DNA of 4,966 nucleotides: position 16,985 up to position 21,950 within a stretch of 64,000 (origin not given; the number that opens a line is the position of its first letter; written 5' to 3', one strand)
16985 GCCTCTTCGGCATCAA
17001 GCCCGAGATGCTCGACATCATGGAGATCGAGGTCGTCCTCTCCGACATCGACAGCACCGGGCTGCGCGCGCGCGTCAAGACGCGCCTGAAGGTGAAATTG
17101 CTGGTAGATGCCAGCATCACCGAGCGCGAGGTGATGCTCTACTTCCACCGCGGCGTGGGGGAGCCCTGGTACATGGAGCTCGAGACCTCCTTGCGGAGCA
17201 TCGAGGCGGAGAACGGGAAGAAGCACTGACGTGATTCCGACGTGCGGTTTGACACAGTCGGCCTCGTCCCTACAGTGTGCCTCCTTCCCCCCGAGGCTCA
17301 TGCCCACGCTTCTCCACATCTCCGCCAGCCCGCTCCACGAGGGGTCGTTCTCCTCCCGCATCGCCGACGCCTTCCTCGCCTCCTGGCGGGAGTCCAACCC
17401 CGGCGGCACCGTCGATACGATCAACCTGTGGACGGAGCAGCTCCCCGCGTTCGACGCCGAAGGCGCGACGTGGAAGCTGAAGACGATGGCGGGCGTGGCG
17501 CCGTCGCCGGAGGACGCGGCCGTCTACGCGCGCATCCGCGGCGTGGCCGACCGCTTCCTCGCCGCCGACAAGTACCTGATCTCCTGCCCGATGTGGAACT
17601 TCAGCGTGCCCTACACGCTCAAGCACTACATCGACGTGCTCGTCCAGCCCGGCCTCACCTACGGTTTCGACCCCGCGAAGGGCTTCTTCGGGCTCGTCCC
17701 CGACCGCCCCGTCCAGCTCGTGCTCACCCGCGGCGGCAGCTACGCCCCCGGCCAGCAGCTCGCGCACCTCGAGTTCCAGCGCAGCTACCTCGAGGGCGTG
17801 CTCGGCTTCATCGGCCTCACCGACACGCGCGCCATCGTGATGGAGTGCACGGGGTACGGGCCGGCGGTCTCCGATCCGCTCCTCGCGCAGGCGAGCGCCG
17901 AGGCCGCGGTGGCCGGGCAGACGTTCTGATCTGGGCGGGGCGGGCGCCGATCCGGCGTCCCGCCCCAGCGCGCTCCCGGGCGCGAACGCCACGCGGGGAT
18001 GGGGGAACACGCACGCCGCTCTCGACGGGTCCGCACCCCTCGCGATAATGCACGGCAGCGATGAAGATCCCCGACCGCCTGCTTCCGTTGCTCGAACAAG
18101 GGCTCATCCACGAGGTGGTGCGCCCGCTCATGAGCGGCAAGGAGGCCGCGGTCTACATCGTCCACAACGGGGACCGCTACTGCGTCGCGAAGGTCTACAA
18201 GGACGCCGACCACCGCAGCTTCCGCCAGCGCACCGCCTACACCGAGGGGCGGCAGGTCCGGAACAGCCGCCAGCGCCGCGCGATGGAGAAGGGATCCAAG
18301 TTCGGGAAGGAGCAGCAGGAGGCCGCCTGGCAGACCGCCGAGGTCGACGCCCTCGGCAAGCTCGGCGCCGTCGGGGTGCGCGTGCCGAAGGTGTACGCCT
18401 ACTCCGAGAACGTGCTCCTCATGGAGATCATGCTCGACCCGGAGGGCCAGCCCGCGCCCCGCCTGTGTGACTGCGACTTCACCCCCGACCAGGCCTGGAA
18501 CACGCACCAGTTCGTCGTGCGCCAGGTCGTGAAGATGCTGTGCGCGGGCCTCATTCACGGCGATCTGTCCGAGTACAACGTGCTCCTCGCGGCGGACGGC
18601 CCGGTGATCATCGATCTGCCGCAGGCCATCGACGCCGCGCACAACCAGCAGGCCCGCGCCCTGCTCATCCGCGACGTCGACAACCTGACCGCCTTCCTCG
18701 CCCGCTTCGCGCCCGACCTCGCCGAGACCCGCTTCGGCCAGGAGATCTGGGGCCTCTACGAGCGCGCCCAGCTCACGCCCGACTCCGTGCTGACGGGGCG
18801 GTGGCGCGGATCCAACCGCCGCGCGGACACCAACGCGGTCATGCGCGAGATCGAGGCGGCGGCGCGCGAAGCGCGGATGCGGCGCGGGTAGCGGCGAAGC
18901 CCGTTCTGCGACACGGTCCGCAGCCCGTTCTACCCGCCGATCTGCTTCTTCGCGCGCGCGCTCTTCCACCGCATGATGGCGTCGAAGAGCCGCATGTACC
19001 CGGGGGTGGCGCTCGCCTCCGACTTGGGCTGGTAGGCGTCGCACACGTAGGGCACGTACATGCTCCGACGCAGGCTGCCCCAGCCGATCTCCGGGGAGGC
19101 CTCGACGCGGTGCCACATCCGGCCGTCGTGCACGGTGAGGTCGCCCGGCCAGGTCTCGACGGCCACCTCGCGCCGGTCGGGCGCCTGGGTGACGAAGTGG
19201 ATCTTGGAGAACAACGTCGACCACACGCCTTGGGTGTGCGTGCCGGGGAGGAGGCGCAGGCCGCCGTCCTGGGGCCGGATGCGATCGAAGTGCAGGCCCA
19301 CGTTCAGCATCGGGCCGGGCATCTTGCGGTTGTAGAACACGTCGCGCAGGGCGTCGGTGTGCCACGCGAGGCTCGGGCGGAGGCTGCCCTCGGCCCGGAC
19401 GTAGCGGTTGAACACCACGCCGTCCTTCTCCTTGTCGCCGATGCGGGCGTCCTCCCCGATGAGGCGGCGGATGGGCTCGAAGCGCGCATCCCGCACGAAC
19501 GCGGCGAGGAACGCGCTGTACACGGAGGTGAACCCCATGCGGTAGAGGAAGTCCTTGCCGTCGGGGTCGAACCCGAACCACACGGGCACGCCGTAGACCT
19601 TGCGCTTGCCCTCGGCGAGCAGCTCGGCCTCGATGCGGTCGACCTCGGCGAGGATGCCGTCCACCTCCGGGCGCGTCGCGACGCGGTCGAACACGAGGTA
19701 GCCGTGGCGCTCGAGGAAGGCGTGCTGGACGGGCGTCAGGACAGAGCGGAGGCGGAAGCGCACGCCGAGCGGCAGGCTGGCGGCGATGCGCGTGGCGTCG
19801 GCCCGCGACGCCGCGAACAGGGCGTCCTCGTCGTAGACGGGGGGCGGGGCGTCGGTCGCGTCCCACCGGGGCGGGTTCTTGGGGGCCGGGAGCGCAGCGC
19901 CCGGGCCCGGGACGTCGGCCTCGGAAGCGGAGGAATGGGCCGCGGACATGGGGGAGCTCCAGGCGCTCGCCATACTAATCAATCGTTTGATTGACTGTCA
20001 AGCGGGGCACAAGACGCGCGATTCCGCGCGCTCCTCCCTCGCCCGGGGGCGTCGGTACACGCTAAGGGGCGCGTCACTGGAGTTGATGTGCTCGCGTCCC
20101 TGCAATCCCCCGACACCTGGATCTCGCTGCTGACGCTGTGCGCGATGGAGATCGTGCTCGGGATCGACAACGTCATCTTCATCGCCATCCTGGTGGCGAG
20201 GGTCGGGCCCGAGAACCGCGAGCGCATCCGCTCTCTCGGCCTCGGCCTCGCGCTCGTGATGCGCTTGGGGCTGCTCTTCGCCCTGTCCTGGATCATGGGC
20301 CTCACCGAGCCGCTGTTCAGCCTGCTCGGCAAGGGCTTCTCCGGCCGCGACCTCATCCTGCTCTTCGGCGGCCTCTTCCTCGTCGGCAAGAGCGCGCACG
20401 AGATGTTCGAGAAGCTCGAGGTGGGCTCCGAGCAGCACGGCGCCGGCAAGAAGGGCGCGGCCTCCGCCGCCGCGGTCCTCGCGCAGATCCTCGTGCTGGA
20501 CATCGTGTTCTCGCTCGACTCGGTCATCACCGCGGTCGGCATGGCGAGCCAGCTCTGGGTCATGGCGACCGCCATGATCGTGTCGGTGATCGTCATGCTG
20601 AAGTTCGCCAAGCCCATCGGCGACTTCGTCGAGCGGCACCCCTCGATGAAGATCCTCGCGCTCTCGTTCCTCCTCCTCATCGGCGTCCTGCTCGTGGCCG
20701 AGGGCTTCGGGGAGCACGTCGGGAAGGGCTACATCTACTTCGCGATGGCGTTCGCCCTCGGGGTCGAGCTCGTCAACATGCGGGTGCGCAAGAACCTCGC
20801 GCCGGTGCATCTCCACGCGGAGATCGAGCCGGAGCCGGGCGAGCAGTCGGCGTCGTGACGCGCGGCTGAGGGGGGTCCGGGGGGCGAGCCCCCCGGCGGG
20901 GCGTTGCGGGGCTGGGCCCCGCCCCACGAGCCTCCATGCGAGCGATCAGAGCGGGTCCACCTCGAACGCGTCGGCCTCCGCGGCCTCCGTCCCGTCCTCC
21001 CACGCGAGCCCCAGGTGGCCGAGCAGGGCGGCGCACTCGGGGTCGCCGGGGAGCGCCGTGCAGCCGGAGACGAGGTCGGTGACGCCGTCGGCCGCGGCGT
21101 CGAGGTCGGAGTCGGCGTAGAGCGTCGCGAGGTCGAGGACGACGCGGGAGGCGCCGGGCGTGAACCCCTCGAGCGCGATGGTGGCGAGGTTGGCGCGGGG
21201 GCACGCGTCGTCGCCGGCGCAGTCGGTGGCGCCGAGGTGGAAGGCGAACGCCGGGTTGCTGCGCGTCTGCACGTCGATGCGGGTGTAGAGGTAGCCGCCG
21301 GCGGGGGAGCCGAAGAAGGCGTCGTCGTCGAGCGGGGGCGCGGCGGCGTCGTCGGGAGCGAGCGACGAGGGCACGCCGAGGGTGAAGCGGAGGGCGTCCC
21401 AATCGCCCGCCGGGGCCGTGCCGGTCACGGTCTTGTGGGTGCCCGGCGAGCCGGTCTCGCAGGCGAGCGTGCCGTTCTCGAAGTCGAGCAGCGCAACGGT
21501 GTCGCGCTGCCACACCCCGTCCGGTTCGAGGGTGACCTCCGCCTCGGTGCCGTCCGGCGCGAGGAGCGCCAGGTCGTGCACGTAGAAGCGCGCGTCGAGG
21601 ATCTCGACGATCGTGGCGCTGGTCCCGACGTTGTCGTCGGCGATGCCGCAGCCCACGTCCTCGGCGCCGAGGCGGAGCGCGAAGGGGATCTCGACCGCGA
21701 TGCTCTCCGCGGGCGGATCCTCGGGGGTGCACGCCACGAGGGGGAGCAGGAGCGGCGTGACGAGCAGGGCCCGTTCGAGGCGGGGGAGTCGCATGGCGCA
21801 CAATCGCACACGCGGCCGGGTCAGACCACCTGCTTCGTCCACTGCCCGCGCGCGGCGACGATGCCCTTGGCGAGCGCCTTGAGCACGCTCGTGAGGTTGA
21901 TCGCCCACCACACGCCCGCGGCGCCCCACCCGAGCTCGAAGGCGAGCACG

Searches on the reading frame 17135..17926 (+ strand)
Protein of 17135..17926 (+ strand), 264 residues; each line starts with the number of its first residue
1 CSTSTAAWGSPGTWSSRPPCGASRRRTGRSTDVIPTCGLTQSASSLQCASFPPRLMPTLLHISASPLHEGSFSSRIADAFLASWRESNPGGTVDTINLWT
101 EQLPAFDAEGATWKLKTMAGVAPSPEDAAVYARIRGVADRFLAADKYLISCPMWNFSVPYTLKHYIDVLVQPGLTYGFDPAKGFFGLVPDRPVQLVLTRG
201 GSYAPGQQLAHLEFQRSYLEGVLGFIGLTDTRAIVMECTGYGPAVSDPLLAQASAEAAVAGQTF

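Call 43: search_protein_families(library=pfam, proteins=[window:17135-17926:+], max_evalue=0.001)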
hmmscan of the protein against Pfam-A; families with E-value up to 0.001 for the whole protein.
window:17135-17926:+ (264 aa): 2 families
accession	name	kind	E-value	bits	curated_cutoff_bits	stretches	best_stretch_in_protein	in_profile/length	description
PF02525.22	Flavodoxin_2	-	1.3e-40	139.7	27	1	58-257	2-194/198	Flavodoxin-like fold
PF03358.20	FMN_red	-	6e-06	26.4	24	1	59-176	3-99/152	NADPH-dependent FMN reductase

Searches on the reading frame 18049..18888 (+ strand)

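Call 43: search_protein_families(library=pfam, proteins=[window:18049-18888:+], max_evalue=0.001)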
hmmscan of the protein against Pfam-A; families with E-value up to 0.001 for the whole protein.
window:18049-18888:+ (280 aa): 2 families
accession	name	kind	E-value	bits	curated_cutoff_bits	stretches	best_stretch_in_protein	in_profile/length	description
PF01163.29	RIO1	-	2e-39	135.6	22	1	35-223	2-180/187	RIO domain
PF01636.29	APH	-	5e-05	23.6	23.2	0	166-190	168-194/239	Phosphotransferase enzyme family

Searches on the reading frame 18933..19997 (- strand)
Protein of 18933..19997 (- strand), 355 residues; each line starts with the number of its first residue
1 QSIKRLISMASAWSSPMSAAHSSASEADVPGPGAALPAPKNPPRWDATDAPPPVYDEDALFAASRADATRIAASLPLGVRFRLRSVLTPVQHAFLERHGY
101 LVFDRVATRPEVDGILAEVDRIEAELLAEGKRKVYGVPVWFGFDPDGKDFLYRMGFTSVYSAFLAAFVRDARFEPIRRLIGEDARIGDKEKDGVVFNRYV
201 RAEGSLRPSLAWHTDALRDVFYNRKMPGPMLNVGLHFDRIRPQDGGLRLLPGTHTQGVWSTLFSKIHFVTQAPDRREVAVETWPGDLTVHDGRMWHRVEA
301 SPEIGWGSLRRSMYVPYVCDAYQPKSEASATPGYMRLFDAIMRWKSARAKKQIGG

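Call 43: search_protein_families(library=pfam, proteins=[window:18933-19997:-], max_evalue=0.001)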
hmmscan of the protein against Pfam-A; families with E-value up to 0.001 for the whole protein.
window:18933-19997:- (355 aa): 1 family
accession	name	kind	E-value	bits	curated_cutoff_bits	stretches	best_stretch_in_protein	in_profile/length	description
PF05721.19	PhyH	-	4.8e-13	50.3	22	1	96-297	2-201/213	Phytanoyl-CoA dioxygenase (PhyH)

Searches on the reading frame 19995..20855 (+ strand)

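Call 43: search_protein_families(library=pfam, proteins=[window:19995-20855:+], max_evalue=0.001)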
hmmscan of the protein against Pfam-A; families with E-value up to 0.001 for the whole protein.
window:19995-20855:+ (287 aa): 1 family
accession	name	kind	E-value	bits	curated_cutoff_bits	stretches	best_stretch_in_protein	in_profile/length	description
PF03741.22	TerC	-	4.2e-45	154.1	27.8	1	47-236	2-177/178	Integral membrane protein TerC family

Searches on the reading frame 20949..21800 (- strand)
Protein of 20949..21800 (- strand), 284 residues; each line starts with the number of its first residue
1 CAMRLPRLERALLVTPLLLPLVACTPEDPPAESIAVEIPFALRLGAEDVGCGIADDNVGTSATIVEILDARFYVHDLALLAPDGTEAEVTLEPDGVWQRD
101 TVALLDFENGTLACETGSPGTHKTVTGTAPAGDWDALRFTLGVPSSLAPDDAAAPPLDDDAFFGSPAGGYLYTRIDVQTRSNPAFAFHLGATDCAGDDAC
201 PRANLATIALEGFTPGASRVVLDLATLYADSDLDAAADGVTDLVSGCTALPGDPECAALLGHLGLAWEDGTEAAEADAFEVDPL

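Call 43: search_protein_families(library=pfam, proteins=[window:20949-21800:-], max_evalue=0.001)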
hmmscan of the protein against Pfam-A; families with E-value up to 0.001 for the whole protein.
window:20949-21800:- (284 aa): 1 family
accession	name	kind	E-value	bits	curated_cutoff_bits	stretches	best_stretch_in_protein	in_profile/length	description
PF20243.3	MbnP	-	3.6e-24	86.2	27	1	35-236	3-184/189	MbnP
